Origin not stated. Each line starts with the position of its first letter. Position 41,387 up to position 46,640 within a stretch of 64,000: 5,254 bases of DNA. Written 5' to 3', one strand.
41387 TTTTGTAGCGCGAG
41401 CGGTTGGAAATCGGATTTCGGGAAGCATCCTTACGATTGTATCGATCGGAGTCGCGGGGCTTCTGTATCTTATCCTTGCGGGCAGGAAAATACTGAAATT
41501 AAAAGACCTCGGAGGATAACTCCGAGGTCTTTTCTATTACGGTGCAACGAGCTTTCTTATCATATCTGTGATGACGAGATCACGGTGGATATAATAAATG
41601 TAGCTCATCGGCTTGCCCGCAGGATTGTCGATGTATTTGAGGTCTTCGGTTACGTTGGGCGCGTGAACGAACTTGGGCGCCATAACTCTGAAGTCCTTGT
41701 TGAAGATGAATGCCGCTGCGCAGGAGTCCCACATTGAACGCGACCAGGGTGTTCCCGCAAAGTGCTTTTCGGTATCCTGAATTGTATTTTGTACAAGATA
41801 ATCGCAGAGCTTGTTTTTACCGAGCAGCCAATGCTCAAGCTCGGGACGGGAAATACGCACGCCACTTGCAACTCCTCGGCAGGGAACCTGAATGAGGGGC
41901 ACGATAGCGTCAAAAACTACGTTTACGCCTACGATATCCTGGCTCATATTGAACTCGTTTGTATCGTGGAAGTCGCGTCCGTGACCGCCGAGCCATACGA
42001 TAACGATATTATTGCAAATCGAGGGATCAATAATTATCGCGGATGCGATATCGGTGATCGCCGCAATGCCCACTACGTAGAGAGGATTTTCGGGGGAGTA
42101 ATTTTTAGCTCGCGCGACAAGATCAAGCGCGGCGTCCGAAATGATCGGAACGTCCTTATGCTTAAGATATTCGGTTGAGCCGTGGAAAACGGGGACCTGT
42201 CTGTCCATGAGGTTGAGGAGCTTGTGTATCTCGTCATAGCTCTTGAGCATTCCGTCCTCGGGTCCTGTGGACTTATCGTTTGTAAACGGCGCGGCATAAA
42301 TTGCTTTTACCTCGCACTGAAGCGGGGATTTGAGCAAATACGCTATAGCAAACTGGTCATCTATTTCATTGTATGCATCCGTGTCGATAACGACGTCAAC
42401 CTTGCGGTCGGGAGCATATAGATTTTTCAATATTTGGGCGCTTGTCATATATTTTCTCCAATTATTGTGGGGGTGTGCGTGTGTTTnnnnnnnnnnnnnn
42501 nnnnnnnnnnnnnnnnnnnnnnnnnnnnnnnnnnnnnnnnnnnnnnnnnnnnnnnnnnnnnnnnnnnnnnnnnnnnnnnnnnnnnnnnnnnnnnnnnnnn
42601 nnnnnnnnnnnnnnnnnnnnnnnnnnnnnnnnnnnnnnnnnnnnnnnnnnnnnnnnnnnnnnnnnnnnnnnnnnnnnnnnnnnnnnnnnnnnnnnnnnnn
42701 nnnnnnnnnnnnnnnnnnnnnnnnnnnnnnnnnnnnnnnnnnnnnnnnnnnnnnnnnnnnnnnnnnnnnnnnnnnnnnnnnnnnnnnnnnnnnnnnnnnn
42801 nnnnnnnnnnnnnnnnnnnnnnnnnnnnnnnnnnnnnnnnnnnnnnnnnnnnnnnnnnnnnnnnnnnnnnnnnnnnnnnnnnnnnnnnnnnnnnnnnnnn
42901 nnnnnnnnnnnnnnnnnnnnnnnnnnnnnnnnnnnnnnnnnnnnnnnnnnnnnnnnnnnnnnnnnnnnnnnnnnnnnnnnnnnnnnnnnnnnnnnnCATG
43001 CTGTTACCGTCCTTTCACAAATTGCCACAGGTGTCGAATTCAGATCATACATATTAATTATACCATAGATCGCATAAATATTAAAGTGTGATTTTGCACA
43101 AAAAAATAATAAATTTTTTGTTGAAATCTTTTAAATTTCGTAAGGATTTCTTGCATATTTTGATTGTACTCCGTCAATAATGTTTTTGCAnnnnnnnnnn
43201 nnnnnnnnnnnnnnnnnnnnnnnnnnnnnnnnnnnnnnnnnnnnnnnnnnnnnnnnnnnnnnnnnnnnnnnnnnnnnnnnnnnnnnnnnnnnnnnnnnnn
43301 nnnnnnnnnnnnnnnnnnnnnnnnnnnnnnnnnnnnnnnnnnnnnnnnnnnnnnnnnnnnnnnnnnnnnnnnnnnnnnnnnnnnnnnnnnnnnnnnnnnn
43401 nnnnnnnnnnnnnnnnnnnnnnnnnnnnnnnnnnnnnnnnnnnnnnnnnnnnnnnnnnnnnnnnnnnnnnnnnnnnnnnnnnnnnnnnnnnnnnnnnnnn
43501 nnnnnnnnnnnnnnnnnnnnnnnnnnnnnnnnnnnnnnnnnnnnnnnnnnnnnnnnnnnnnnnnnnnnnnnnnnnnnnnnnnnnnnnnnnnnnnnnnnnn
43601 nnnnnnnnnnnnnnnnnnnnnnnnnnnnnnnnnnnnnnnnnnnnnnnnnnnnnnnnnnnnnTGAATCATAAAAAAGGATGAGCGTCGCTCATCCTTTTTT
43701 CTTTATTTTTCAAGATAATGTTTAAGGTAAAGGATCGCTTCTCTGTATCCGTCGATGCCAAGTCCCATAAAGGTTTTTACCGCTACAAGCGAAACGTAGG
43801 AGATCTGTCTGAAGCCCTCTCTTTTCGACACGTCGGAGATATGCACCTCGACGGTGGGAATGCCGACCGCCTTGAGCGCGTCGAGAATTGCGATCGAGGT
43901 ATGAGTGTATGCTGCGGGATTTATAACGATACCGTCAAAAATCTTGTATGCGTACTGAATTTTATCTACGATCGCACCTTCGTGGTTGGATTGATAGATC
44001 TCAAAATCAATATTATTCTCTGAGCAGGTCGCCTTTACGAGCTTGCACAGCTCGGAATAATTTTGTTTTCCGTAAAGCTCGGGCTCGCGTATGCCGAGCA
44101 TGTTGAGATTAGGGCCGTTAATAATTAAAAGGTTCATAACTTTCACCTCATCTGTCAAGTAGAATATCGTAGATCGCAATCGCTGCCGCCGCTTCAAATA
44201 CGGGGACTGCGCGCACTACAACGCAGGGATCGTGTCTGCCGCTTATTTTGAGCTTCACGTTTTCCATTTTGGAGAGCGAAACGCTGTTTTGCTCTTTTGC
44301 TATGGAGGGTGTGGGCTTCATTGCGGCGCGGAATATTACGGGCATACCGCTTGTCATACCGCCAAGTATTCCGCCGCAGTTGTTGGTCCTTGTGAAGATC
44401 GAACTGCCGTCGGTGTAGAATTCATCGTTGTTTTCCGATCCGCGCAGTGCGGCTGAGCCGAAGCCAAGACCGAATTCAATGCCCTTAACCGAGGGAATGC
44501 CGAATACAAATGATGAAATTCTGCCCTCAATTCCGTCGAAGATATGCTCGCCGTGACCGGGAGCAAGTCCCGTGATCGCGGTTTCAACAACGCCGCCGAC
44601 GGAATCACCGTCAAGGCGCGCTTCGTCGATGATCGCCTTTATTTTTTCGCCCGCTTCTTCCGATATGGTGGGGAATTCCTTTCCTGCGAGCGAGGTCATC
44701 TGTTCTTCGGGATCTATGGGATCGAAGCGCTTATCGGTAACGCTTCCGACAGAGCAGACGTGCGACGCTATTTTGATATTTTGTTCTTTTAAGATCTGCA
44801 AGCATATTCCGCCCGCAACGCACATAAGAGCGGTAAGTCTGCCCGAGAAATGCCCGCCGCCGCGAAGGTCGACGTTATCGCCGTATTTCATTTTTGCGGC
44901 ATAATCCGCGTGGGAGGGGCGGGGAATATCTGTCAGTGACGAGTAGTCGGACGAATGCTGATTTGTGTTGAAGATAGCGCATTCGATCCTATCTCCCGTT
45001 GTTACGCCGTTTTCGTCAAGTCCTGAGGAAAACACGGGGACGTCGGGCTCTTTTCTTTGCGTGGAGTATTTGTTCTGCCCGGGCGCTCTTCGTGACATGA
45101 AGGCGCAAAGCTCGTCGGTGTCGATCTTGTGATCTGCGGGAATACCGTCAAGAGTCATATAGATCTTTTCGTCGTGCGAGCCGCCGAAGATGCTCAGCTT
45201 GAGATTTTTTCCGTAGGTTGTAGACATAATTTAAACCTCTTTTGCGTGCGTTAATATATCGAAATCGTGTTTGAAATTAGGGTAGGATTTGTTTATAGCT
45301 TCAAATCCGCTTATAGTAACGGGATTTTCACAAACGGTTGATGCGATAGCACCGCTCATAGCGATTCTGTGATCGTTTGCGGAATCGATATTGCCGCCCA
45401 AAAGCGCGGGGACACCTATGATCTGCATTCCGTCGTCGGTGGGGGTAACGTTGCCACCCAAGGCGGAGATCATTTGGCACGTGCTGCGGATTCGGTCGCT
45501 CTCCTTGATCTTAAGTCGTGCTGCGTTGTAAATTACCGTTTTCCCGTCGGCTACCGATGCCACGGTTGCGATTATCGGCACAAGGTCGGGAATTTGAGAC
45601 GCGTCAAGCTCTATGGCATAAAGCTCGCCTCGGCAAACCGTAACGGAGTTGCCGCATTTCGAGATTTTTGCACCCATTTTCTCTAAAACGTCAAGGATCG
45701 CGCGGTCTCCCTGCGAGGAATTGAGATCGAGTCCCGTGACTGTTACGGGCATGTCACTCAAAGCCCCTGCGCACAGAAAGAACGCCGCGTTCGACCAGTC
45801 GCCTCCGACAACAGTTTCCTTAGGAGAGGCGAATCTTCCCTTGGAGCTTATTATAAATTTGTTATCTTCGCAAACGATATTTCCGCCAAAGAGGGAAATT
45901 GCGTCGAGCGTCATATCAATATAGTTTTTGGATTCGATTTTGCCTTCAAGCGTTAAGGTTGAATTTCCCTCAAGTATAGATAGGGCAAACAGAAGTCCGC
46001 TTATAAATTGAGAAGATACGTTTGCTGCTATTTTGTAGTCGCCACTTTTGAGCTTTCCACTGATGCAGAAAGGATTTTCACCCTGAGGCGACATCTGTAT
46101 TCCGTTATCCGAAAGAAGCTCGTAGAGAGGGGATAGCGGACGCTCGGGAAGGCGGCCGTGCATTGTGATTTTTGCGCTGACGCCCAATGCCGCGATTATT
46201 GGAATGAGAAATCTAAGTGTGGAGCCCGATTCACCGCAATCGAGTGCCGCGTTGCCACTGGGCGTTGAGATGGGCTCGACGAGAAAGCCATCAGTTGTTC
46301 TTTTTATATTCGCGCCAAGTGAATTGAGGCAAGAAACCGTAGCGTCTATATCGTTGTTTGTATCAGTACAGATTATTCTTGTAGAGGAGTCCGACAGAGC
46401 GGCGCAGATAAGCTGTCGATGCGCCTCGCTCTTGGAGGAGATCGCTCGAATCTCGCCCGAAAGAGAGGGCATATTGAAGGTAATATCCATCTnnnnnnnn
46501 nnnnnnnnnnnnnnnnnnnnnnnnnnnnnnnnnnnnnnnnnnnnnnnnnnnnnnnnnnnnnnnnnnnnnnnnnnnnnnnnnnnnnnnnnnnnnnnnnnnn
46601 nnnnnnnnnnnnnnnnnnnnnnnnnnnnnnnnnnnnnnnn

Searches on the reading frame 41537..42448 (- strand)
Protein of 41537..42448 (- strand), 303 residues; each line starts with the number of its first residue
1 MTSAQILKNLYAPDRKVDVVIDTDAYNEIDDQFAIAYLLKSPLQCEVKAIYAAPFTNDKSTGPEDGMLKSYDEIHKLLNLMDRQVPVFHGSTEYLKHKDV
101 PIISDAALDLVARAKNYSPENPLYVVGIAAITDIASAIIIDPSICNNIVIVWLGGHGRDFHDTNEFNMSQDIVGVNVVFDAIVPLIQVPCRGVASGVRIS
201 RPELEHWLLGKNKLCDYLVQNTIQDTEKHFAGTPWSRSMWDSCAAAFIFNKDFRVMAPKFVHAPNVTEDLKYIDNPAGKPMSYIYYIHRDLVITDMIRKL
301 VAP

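Call 89: search_protein_families(library=pfam, max_evalue=1e-8, proteins=[window:41537-42448:-])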
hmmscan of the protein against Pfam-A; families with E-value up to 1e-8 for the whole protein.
window:41537-42448:- (303 aa): 1 family
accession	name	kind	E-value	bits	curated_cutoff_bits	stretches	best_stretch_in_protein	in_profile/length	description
PF01156.24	IU_nuc_hydro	-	2e-16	60.9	34.2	1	19-253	1-249/297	Inosine-uridine preferring nucleoside hydrolase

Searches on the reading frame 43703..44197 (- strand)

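Call 89: search_protein_families(library=pfam, max_evalue=1e-8, proteins=[window:43703-44197:-])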
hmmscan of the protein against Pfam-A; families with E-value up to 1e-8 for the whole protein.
window:43703-44197:- (164 aa): 1 family
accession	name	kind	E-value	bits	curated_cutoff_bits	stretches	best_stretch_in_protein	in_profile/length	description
PF01220.24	DHquinase_II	-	3.6e-55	185.9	23.3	1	23-158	2-137/138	Dehydroquinase class II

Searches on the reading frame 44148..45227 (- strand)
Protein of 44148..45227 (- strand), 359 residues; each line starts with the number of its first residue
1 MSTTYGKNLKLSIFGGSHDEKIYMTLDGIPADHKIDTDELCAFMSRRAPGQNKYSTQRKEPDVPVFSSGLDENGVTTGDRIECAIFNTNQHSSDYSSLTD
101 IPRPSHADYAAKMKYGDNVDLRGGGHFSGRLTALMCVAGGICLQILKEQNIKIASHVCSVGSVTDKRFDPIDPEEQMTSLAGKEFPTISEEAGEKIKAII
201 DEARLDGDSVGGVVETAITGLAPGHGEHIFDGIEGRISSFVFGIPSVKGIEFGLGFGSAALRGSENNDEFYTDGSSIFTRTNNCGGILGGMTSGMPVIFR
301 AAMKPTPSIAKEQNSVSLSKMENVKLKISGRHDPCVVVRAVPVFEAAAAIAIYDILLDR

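Call 89: search_protein_families(library=pfam, max_evalue=1e-8, proteins=[window:44148-45227:-])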
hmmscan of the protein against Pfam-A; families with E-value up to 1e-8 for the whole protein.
window:44148-45227:- (359 aa): 1 family
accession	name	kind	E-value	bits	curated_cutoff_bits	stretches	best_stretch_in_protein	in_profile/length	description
PF01264.26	Chorismate_synt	-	1.7e-113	379.1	27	1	9-357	1-327/327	Chorismate synthase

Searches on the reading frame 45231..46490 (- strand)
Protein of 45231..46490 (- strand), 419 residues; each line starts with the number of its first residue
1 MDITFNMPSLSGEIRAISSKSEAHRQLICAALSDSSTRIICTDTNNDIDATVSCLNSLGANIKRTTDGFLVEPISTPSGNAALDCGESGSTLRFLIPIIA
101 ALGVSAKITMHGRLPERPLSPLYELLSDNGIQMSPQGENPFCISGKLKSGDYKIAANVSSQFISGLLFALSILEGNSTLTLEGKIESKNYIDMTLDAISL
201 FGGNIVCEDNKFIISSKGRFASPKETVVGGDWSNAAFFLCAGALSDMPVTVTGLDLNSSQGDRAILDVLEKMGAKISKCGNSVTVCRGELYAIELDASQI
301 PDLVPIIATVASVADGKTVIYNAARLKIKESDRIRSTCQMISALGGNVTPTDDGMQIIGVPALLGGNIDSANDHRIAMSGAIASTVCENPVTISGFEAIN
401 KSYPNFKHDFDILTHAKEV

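Call 89: search_protein_families(library=pfam, max_evalue=1e-8, proteins=[window:45231-46490:-])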
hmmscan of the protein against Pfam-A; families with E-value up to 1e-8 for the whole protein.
window:45231-46490:- (419 aa): 1 family
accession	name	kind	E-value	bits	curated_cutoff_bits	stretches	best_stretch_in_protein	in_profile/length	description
PF00275.25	EPSP_synthase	-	1.7e-86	291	22.8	1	9-408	6-415/417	EPSP synthase (3-phosphoshikimate 1-carboxyvinyltransferase)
